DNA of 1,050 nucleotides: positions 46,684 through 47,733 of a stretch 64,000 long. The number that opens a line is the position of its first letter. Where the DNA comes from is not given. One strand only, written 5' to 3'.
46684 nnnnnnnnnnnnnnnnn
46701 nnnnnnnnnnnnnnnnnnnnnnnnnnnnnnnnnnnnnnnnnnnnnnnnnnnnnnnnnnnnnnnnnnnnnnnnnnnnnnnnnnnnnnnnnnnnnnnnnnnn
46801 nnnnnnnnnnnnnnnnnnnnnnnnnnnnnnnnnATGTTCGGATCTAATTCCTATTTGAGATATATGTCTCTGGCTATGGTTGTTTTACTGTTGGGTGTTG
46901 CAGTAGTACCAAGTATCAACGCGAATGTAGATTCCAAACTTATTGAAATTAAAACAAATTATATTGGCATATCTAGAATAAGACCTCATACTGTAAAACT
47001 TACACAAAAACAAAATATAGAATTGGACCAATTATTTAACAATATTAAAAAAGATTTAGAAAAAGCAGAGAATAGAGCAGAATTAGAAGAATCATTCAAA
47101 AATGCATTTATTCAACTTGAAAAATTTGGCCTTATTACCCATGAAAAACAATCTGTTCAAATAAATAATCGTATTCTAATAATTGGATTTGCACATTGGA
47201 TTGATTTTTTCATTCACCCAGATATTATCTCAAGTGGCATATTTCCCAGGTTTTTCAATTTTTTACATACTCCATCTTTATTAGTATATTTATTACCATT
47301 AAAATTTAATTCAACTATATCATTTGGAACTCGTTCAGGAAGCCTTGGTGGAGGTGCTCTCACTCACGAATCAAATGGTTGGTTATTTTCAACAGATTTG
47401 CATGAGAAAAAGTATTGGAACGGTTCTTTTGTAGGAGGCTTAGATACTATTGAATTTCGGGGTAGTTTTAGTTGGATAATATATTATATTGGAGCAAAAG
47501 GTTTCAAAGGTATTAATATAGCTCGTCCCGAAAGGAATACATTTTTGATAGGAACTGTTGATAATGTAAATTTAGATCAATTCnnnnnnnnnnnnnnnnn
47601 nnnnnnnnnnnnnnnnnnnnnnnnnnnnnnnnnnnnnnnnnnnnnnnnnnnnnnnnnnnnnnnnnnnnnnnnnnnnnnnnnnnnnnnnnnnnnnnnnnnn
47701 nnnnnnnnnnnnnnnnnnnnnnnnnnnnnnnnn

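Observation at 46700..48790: AT-rich islet with a secreted orphan gene and its decayed tandem paralogue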

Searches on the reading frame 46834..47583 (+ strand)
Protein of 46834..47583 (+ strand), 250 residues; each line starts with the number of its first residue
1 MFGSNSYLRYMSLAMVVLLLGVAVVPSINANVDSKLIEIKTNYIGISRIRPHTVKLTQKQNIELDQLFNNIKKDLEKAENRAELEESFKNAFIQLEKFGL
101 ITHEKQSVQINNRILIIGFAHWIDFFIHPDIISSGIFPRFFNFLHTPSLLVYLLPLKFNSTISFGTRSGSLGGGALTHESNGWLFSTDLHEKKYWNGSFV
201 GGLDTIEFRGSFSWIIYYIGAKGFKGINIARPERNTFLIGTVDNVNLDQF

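Call 7: find_homologous_proteins(query=window:46834-47583:+, max_evalue=0.01)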
Query window:46834-47583:+ (250 aa): 3 proteins with E <= 0.01 among 858 candidates.
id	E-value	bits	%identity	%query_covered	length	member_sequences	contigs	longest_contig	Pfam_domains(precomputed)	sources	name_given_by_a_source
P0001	2.5e-155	533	100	96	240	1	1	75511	-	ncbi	-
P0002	1.4e-8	52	26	95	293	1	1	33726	-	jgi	jgi:hypothetical protein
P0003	1.0e-7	50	26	94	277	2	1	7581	-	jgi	jgi:hypothetical protein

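Call 9: search_protein_families(library=pfam, max_evalue=0.1, proteins=[window:46834-47583:+])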
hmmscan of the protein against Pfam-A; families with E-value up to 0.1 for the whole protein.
window:46834-47583:+ (250 aa): 2 families
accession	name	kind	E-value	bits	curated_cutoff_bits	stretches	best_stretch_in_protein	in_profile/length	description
PF03954.19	Lectin_N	-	0.0033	17.8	28.3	1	4-83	33-113/140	Hepatic lectin, N-terminal domain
PF13801.11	Metal_resist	-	0.01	16.5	29.2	1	12-83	2-69/125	Heavy-metal resistance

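Call 10: find_encoding_contigs(protein=P0001, flank=10000, max_places=4)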
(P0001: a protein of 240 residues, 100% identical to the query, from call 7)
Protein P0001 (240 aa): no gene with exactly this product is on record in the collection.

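Call 11: find_encoding_contigs(protein=P0002, flank=10000, max_places=4)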
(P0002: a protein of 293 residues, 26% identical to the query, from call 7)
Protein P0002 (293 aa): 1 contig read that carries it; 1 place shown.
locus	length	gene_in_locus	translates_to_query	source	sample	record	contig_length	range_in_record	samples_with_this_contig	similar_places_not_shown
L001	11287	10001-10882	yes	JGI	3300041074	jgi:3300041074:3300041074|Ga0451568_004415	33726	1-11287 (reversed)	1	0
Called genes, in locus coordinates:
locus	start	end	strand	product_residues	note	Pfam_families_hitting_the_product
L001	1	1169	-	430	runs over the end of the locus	PF00215:OMPdecase, PF00977:His_biosynth (faint), PF04131:NanE (faint), PF05690:ThiG (weak), PF03737:RraA-like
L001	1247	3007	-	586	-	PF05935:Arylsulfotrans, PF14269:Arylsulfotran_2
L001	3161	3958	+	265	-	PF01135:PCMT (weak), PF06325:PrmA, PF13489:Methyltransf_23, PF01209:Ubie_methyltran, PF13847:Methyltransf_31, PF08241:Methyltransf_11, PF08242:Methyltransf_12, PF13649:Methyltransf_25, +2 more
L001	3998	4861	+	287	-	PF00763:THF_DHG_CYH, PF02882:THF_DHG_CYH_C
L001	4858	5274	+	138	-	PF01998:DUF131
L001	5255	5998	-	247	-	PF01061:ABC2_membrane, PF12698:ABC2_membrane_3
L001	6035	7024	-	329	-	PF00005:ABC_tran, PF13304:AAA_21 (faint), PF13732:DrrA1-3_C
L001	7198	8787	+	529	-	PF23613:ELP3_N, PF04055:Radical_SAM, PF16199:Radical_SAM_C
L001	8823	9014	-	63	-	-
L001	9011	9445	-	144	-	-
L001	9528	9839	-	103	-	-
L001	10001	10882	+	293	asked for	-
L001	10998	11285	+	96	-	?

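Call 12: find_encoding_contigs(protein=P0003, flank=10000, max_places=4)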
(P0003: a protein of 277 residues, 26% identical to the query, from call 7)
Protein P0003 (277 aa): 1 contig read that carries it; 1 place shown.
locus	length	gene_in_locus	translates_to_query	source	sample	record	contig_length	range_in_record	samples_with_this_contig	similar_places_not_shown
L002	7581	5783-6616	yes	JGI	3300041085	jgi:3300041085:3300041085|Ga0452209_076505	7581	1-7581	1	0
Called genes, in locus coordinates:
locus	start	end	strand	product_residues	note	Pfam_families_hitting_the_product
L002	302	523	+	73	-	-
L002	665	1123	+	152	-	-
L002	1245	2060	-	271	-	PF09754:PAC2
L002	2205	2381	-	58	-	-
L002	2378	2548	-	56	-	-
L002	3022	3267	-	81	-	-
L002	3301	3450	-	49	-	-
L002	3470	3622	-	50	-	-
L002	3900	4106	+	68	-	-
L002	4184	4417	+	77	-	PF01037:AsnC_trans_reg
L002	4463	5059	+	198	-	-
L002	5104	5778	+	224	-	-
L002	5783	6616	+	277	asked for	-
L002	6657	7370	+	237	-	-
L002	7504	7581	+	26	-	?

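Call 16: find_related_loci(query=A1, collection=genome_contigs, flank=10000)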
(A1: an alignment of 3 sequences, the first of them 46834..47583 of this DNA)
Query A1 (250 aa) in genome_contigs; peptide patterns used: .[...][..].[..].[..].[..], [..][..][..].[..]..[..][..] (x = any residue, [..] = any of these).
114 stretches matched a pattern, but none encodes a relative of the query by tblastn (E <= 1e-3).
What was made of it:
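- Tried and rejected: Family search in GTDB species representatives: no hit, not even the window's own genome (call 16).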

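Call 22: search_protein_representatives(alignment_id=A1)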
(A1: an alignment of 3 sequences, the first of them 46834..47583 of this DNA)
Query: 3 sequences, 278 profile positions. Proteins with E-value up to 0.001 (for the whole library): 1102; up to 1e-10: 799; up to 1e-30: 64. The best 150 are listed.
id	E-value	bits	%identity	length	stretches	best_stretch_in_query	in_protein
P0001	2.6e-104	364.9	-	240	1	6-270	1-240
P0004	2.4e-86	306.0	-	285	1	1-277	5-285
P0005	3.6e-63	229.9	-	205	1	3-169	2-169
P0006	4.9e-55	203.3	-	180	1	3-163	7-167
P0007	4.9e-50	186.9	-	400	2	37-188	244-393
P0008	3.5e-47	177.5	-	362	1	3-268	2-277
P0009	3.0e-41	158.0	-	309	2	3-162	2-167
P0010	8.3e-41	156.6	-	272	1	3-267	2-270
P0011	1.5e-40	155.7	-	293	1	1-276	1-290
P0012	3.1e-39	151.4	-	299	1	3-272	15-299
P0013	4.0e-39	151.1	-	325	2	5-146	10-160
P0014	5.0e-39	150.8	-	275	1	3-261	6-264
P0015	1.6e-38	149.1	-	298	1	1-252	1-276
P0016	2.4e-38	148.5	-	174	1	104-277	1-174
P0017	3.0e-38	148.2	-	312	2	3-150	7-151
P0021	1.2e-36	143.0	-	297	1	3-276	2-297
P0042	1.2e-32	129.8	-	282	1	4-277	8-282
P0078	1.1e-29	120.1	-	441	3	31-145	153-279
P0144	8.1e-27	110.7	-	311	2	3-118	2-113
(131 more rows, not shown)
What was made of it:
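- Checked: The protein belongs to a large family (call 22).
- Family size: 1,102 hits at E <= 1e-3 and 799 at E <= 1e-10 (call 22).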

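Call 31: search_protein_families(library=ncbifam, max_evalue=0.1, proteins=[window:46834-47583:+, P0021, P0010, P0078])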
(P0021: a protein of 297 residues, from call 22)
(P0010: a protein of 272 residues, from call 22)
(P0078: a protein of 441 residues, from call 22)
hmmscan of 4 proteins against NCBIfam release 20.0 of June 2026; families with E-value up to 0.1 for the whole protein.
window:46834-47583:+ (250 aa): 1 family
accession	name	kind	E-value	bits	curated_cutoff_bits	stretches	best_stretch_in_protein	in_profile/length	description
NF033838.0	PspC_subgroup_1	exception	0.055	12.1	700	1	29-89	86-149/684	pneumococcal surface protein PspC, choline-binding form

P0021 (297 aa): 1 family
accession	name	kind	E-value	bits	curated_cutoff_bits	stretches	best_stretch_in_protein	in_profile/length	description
TIGR02395.1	rpoN_sigma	equivalog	0.011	14.8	277.35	1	54-103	71-120/434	RNA polymerase factor sigma-54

P0010 (272 aa): 0 families

P0078 (441 aa): 2 families
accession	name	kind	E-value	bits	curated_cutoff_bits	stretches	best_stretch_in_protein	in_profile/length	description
NF041740.1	choice_anch_T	equivalog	0.0078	15.4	70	1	51-134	156-241/259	choice-of-anchor T family protein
NF040870.1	AztC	equivalog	0.022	14.2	350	1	130-213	90-174/277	zinc ABC transporter substrate-binding protein AztC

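Call 32: search_protein_families(library=pfam, max_evalue=0.1, alignment_id=A2)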
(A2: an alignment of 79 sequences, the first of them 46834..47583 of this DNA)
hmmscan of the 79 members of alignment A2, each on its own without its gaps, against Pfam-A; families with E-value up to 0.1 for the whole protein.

A. member 1, window:46834-47583:+ (250 aa): 2 families
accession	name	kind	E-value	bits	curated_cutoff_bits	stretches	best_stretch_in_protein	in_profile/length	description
PF03954.19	Lectin_N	-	0.0033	17.8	28.3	1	4-83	33-113/140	Hepatic lectin, N-terminal domain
PF13801.11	Metal_resist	-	0.01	16.5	29.2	1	12-83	2-69/125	Heavy-metal resistance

B. families by the number of members that match (of 79 scanned): 35 families (the first 25 are shown)
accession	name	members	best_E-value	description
PF11381.13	DUF3185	6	0.021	Protein of unknown function (DUF3185)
PF14842.11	FliG_N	2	0.073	FliG N-terminal domain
PF03954.19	Lectin_N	1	0.0033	Hepatic lectin, N-terminal domain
PF19241.4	DUF5891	1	0.0085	Family of unknown function (DUF5891)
PF13801.11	Metal_resist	1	0.01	Heavy-metal resistance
PF24376.1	DUF7532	1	0.012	Family of unknown function (DUF7532)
PF04212.24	MIT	1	0.014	MIT (microtubule interacting and transport) domain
PF21371.2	Apc5_N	1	0.015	Anaphase-promoting complex subunit 5, N-terminal domain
PF01671.21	ASFV_360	1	0.025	African swine fever virus multigene family 360 protein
PF06783.16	UPF0239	1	0.028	Uncharacterised protein family (UPF0239)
PF13239.11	2TM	1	0.029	2TM domain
PF18700.6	Castor1_N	1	0.031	Cytosolic arginine sensor for mTORC1 subunit 1 N-terminal domain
PF10896.13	DUF2714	1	0.033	Protein of unknown function (DUF2714)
PF06648.16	AcMNPV_Ac75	1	0.037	Autographa californica nuclear polyhedrosis virus (AcMNPV), Ac75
PF11536.14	DUF3226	1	0.046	Protein of unknown function (DUF3226)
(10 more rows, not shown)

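Call 33: find_encoding_contigs(protein=P0017, flank=10000, max_places=3)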
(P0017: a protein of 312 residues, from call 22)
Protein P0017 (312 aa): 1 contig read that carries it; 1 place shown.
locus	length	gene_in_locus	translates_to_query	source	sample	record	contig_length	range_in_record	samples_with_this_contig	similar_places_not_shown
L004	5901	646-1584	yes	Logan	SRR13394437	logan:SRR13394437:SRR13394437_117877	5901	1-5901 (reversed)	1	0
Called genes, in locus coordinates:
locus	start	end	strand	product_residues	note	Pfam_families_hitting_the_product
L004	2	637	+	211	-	?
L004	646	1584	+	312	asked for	-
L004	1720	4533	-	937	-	PF01364:Peptidase_C25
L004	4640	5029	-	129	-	-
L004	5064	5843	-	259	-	PF00571:CBS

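Call 34: find_encoding_contigs(protein=P0144, flank=10000, max_places=3)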
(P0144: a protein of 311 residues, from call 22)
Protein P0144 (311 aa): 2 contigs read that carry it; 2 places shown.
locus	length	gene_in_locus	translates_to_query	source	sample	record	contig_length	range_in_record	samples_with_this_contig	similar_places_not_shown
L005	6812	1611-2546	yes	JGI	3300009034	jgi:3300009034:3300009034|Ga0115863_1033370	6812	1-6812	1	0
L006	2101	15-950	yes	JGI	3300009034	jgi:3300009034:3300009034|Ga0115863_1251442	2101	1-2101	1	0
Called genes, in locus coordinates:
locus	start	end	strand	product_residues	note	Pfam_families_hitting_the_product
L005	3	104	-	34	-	?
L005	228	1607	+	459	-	PF05048:NosD, PF13229:Beta_helix, PF05048:NosD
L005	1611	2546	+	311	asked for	-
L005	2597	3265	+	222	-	-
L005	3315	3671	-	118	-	-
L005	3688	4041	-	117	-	-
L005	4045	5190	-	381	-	PF05048:NosD (faint), PF13229:Beta_helix (weak)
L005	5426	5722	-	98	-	-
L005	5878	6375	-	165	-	-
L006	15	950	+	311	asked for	-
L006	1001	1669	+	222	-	-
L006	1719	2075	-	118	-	-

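Call 38: predict_structure(alignment_id=A2)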
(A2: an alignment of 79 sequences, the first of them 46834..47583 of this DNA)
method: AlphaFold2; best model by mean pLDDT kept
length: 250 residues; sequences in the alignment: 79
mean_pLDDT: 81.1   pTM: 0.61
mean pLDDT of the five models: 81.1, 80.2, 80.0, 79.6, 78.9
residues with pLDDT >= 90: 98; 70-90: 83; 50-70: 60; < 50: 9
segments of 3 or more residues with pLDDT < 50: 1-3, 105-110
pLDDT, mean of each block of 10 residues (from residue 1): 59 68 55 76 61 85 89 87 82 85 53 89 85 61 59 84 97 95 93 96 95 96 93 90 94
secondary structure, 60 per line:
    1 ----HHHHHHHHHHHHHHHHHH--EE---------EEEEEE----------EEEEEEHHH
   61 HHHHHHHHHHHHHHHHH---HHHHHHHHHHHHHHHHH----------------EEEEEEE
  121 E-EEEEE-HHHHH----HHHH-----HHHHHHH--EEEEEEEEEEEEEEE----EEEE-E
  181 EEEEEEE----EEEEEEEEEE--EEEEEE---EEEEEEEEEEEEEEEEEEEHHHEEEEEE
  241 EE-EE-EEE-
elements in order: H5-22 E36-41 E52-57 H58-77 H81-97 E114-121 E123-127 H129-133 H138-141 H147-153 E156-170 E175-178 E180-187 E192-201 E204-209 E213-231 E235-242 E247-249
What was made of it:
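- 46834..47586 (+): Copy 1: an intact 250-aa gene, a divergent short member of a large uncharacterised family of secreted archaeal proteins. The signal peptide is aa 1-30 (46834-46923). A GGAGG lies 5-9 nt upstream of the ATG. AF2 model pLDDT is 81, and above 90 in the C-terminal beta domain (call 38).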

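Call 41: fold_search(model_id=the predicted structure, library=pdb)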
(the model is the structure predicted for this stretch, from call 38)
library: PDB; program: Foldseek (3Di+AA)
matches with E <= 10: 202; with E <= 0.001: 0
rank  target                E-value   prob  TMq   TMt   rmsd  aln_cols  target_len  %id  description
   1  9cuy_X                2.7e-01  0.08  0.09  0.09  14.3       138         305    6  Bacteriophage PhiTE extended baseplate (released 2025-04-16)
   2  4oru_A                2.7e-01  0.05  0.11  0.12  16.7       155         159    8  Three-dimensional structure of the C65A mutant of Human lipocalin-type Prostaglandin D Synthase holo-form second space (released 2014-08-06)
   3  3o2y_A                3.2e-01  0.05  0.11  0.12  16.4       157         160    7  Structure-function analysis of human L-Prostaglandin D Synthase bound with fatty acid (released 2010-09-22)
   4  2oez_A                3.6e-01  0.08  0.11  0.12  22.4       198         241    8  Protein of Unknown Function (DUF1342) from Vibrio parahaemolyticus (released 2007-01-30)
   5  5hxb_C                4.0e-01  0.08  0.10  0.07  18.2       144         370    9  Cereblon in complex with DDB1, CC-885, and GSPT1 (released 2016-06-29)
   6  6z2c_A                4.0e-01  0.06  0.10  0.12  16.1       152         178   12  Engineered lipocalin C3A5 in complex with a transition state analog (released 2021-05-26)
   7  9hne_F                4.7e-01  0.06  0.11  0.08  17.4       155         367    8  Cereblon in complex with DDB1, GSPT1 and Compound-1 (released 2025-10-22)
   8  1gmi                  4.7e-01  0.05  0.10  0.16  15.6       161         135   12  Structure of the c2 domain from novel protein kinase C epsilon (released 2001-10-25)
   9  4qae_E                5.5e-01  0.04  0.10  0.13  17.3       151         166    9  Crystal structure of an engineered lipocalin (Anticalin) in complex with human hepcidin (released 2015-05-06)
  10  6sua_A                5.8e-01  0.04  0.09  0.12  17.4       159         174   12  Structure of the high affinity engineered lipocalin C1B12 in complex with the mouse CD98 heavy chain ectodomain (released 2020-06-17)
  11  2l9c_MODEL_1_A        6.5e-01  0.03  0.11  0.13  15.7       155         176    9  Structural insights into the specificity of darcin, an atypical major urinary protein. (released 2012-02-08)
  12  8fn6_2                6.8e-01  0.04  0.12  0.08  19.8       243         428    6  Cryo-EM structure of RNase-untreated RESC-A in trypanosomal RNA editing (released 2023-07-19)
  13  4iaw_C                7.2e-01  0.03  0.10  0.13  18.0       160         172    9  Engineered human lipocalin 2 (C26) in complex with Y-DTPA (released 2013-06-19)
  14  7yv7_A                8.0e-01  0.03  0.08  0.11  18.1       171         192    6  Cryo-EM structure of expanded coxsackievirus A16 empty particle in complex with antibody 9B5 (released 2022-10-19)
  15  9ya9_C                9.5e-01  0.05  0.12  0.10  16.8       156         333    7  Cryo-EM structure of ternary complex BCL6-CRBN-DDB1 with BMS-986458 (local refined), a potent and selective BCL6 ligan (released 2026-02-18)
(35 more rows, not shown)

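Call 59: find_related_loci(query=A5, collection=viral_contigs, flank=8000)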
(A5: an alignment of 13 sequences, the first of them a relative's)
Query A5 (272 aa) in viral_contigs; peptide patterns used: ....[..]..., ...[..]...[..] (x = any residue, [..] = any of these).
80 stretches matched a pattern, but none encodes a relative of the query by tblastn (E <= 1e-3).

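Call 60: fold_search(model_id=the predicted structure, library=viral)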
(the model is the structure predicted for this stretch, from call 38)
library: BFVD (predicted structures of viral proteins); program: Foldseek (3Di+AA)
matches with E <= 10: 255; with E <= 0.001: 0
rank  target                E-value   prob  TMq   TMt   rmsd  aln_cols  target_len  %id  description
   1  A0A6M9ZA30            1.2e-02  0.30  0.13  0.06  20.8       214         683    7  (no name in the UniProt tables at hand)
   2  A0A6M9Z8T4            2.6e-02  0.16  0.12  0.05  17.1       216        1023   11  (no name in the UniProt tables at hand)
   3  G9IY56                5.6e-02  0.14  0.14  0.14  16.6       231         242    9  Virion protein [Human herpesvirus 3]
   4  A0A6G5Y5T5            1.0e-01  0.14  0.10  0.05  14.2       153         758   10  (no name in the UniProt tables at hand)
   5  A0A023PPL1            1.0e-01  0.08  0.11  0.04  22.0       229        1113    8  Non-structural polyprotein [Duck astrovirus]
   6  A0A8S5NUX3            1.3e-01  0.08  0.09  0.12  15.9       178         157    7  Uncharacterized protein [Siphoviridae sp. ctnMb19]
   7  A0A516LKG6            1.5e-01  0.08  0.09  0.09  14.1       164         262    9  (no name in the UniProt tables at hand)
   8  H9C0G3                1.5e-01  0.06  0.09  0.08  15.1       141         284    9  (no name in the UniProt tables at hand)
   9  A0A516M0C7            1.8e-01  0.04  0.11  0.08  19.3       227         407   10  (no name in the UniProt tables at hand)
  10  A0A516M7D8            2.2e-01  0.03  0.09  0.04  16.7       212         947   10  (no name in the UniProt tables at hand)
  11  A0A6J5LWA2            3.1e-01  0.05  0.09  0.06  17.5       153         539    9  Uncharacterized protein [uncultured Caudovirales phage]
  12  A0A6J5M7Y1            3.3e-01  0.13  0.14  0.10  20.4       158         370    9  Uncharacterized protein [uncultured Caudovirales phage]
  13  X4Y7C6                4.3e-01  0.06  0.11  0.05  17.3       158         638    6  Uncharacterized protein [Salmonella phage vB-SalM-SJ3]
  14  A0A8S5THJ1            4.6e-01  0.41  0.14  0.19  11.5        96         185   12  Uncharacterized protein [Myoviridae sp. ctIty1]
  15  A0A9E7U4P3            4.8e-01  0.04  0.10  0.07  14.5       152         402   10  (no name in the UniProt tables at hand)
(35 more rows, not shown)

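Call 61: find_homologous_proteins(query=A2, max_evalue=1e-10)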
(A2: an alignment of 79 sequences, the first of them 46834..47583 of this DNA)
Query A2 (79 sequences) (250 aa, profile of the alignment): 7 proteins with E <= 1e-10 among 6918 candidates.
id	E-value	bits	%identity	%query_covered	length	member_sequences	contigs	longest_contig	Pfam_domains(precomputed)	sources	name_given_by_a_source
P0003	8.8e-75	270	26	94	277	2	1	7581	-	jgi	jgi:hypothetical protein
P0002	8.4e-74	267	26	95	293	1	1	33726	-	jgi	jgi:hypothetical protein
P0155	9.7e-66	240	28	90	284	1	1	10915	-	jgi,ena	-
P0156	1.2e-62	230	24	88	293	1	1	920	-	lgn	-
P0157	1.4e-58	217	25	90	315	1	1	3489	-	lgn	-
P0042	9.2e-58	214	22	89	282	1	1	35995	-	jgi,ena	-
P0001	9.1e-49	184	100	96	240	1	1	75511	-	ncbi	-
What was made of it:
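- Tried and rejected: The same search with the family alignment gave only 7 hits (call 61).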

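Call 62: find_encoding_contigs(protein=P0042, flank=10000, max_places=2)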
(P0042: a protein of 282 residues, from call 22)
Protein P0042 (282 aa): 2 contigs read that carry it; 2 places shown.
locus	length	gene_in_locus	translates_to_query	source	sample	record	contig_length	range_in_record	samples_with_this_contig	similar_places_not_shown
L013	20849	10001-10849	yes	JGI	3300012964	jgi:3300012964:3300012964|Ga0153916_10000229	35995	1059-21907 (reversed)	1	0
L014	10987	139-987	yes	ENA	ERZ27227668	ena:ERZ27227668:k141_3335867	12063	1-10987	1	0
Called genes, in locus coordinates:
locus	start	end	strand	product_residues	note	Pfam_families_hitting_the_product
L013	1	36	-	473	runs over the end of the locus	PF02310:B12-binding, PF04055:Radical_SAM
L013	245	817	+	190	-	PF01949:Endo_dU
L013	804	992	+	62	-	PF13187:Fer4_9 (faint), PF12797:Fer4_2 (faint), PF00037:Fer4, PF13237:Fer4_10, PF14697:Fer4_21, PF12838:Fer4_7 (weak), PF25160:LdpA_Fe-S-bd (weak), PF00037:Fer4 (weak), +2 more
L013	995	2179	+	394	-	PF00890:FAD_binding_2 (weak), PF01266:DAO (weak), PF01494:FAD_binding_3, PF01946:Thi4 (faint), PF07992:Pyr_redox_2, PF12831:FAD_oxidored, PF13450:NAD_binding_8 (weak), PF22578:GGR_cat, +2 more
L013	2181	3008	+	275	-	PF01513:NAD_kinase, PF20143:NAD_kinase_C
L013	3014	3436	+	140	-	PF14464:Prok-JAB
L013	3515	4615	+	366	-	-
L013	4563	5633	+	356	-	PF03703:bPH_2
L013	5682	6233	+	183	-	PF01862:PvlArgDC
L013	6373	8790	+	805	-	PF01326:PPDK_N, PF00391:PEP-utilizers, PF02896:PEP-utilizers_C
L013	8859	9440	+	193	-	-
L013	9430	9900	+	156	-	PF09999:DUF2240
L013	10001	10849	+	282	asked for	-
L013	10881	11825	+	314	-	-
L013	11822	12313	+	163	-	-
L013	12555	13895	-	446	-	PF01970:TctA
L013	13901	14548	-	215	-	-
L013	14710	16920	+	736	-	PF02359:CDC48_N, PF02933:CDC48_2, PF00004:AAA, PF05496:RuvB_N (weak), PF07724:AAA_2 (weak), PF17862:AAA_lid_3, PF00004:AAA, PF17862:AAA_lid_3, +17 more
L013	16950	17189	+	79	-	PF05239:PRC (weak)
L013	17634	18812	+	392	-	PF01637:ATPase_2, PF07693:KAP_NTPase (faint), PF13191:AAA_16, PF00004:AAA (weak), PF13401:AAA_22, PF22606:Cdc6-ORC-like_ATPase_lid, PF22703:Cdc6_lid, PF09079:WHD_Cdc6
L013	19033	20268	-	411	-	PF05048:NosD (weak), PF13229:Beta_helix (weak), PF05048:NosD, PF13229:Beta_helix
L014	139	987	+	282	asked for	-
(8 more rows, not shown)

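Call 63: find_encoding_contigs(protein=P0155, flank=10000, max_places=2)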
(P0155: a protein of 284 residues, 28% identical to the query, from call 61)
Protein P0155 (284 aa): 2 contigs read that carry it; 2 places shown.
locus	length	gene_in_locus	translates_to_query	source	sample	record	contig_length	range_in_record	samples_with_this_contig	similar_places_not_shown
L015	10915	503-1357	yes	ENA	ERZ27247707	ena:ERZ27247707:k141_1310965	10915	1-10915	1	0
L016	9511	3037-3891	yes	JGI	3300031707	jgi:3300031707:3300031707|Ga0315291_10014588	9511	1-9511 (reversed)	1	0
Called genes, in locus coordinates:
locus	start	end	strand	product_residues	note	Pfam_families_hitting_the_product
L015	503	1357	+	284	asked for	-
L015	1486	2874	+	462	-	PF17957:Big_7 (faint)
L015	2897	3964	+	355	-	PF13229:Beta_helix, PF05048:NosD, PF13229:Beta_helix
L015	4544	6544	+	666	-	PF13570:Beta-prop_ACSF4, PF25292:Beta-prop_CGLA (faint), PF13360:PQQ_2, PF13570:Beta-prop_ACSF4, PF00801:PKD, PF18911:PKD_4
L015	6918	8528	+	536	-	PF13570:Beta-prop_ACSF4, PF13360:PQQ_2, PF13570:Beta-prop_ACSF4, PF13360:PQQ_2 (weak)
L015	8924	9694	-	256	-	PF01209:Ubie_methyltran, PF03848:TehB, PF05175:MTS, PF13489:Methyltransf_23, PF13847:Methyltransf_31, PF08241:Methyltransf_11, PF08242:Methyltransf_12, PF13649:Methyltransf_25, +2 more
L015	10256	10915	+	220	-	?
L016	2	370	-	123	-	?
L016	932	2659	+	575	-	PF14312:FG-GAP_2, PF20140:DUF6530 (faint), PF14312:FG-GAP_2, PF00801:PKD (faint)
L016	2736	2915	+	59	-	-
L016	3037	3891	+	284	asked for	-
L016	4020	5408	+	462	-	PF17957:Big_7 (faint)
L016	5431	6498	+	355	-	PF13229:Beta_helix, PF05048:NosD, PF13229:Beta_helix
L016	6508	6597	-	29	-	-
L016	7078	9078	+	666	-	PF13570:Beta-prop_ACSF4, PF25292:Beta-prop_CGLA (faint), PF13360:PQQ_2, PF13570:Beta-prop_ACSF4, PF00801:PKD, PF18911:PKD_4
